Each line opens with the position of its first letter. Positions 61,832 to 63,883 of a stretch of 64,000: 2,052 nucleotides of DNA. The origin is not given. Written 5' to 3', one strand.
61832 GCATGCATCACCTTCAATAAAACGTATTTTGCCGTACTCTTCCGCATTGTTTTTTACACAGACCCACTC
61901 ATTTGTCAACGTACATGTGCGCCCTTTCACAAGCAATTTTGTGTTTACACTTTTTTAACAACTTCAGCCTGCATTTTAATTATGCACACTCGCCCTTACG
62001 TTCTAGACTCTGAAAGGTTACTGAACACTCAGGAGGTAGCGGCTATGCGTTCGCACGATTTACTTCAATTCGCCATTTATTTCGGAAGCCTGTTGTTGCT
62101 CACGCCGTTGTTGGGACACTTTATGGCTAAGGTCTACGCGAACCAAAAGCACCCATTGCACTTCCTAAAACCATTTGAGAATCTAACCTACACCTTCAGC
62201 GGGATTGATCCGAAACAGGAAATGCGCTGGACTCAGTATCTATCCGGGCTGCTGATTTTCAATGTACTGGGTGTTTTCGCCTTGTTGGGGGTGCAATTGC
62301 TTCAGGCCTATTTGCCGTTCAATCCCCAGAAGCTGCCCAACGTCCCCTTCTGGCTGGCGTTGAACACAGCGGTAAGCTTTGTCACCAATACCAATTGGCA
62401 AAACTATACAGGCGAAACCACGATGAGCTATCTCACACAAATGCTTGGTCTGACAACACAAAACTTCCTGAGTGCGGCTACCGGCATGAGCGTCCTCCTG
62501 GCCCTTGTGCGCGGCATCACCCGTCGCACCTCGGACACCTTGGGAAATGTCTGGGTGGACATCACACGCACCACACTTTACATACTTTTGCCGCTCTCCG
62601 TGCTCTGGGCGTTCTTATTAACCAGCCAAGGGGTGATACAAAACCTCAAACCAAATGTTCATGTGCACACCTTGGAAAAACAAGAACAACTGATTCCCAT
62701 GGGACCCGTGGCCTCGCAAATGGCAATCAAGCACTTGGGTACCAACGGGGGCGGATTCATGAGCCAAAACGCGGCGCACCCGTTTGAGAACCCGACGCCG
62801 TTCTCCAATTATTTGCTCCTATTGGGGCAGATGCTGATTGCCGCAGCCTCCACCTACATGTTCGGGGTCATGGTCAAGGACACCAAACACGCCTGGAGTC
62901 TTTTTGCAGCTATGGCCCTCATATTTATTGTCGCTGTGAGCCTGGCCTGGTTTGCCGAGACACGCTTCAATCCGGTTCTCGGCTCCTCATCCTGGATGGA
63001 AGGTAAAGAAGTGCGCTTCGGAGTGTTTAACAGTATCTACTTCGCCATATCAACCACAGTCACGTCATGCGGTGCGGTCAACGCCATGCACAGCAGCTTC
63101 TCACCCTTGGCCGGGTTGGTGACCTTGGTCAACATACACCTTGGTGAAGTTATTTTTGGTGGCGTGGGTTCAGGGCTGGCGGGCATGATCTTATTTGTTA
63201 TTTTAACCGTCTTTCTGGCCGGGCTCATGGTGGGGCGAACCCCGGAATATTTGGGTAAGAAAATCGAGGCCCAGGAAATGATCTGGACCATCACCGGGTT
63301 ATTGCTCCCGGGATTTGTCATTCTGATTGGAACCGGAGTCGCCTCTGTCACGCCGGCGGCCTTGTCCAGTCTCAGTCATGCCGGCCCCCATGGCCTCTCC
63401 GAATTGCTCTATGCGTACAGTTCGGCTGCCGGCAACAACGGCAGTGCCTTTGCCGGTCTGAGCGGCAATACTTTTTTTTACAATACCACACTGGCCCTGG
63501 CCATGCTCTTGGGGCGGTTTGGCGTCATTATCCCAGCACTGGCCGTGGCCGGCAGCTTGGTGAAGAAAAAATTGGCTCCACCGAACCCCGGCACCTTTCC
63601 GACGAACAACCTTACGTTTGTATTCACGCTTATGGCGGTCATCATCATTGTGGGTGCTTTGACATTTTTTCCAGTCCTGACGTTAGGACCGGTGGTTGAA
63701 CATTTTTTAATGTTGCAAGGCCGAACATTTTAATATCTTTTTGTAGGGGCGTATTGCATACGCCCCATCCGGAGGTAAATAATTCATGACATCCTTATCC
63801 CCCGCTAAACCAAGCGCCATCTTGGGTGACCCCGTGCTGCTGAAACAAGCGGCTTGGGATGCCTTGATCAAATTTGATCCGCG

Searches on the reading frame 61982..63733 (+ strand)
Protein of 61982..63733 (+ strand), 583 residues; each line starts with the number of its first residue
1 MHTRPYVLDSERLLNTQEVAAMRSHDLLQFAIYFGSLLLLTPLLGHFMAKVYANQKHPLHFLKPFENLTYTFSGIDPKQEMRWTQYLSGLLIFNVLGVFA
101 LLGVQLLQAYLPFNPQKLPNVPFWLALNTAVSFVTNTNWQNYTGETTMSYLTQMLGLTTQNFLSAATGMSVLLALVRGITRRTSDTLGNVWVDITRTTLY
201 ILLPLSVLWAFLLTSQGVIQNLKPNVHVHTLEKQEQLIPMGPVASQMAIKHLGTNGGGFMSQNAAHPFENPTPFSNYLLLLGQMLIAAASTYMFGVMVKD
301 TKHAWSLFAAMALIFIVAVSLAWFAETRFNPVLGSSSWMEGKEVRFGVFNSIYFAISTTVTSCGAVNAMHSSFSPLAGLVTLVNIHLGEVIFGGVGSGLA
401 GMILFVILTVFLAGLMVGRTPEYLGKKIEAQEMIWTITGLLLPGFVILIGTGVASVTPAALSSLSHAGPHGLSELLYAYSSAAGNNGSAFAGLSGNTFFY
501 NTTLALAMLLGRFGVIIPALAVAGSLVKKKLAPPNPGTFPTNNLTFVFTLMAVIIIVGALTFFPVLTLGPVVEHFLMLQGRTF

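Call 55: search_protein_families(library=pfam, proteins=[window:61982-63733:+], max_evalue=0.00001)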
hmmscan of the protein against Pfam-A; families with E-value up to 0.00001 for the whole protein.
window:61982-63733:+ (583 aa): 1 family
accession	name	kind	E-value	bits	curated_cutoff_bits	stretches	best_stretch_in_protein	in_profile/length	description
PF03814.21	KdpA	-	6.8e-226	751.1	22.6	1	33-575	3-548/548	Potassium-transporting ATPase A subunit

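Call 86: find_encoding_contigs(protein=window:61982-63733:+, flank=10000, max_places=4)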
Protein window:61982-63733:+ (583 aa): no gene with exactly this product is on record in the collection.
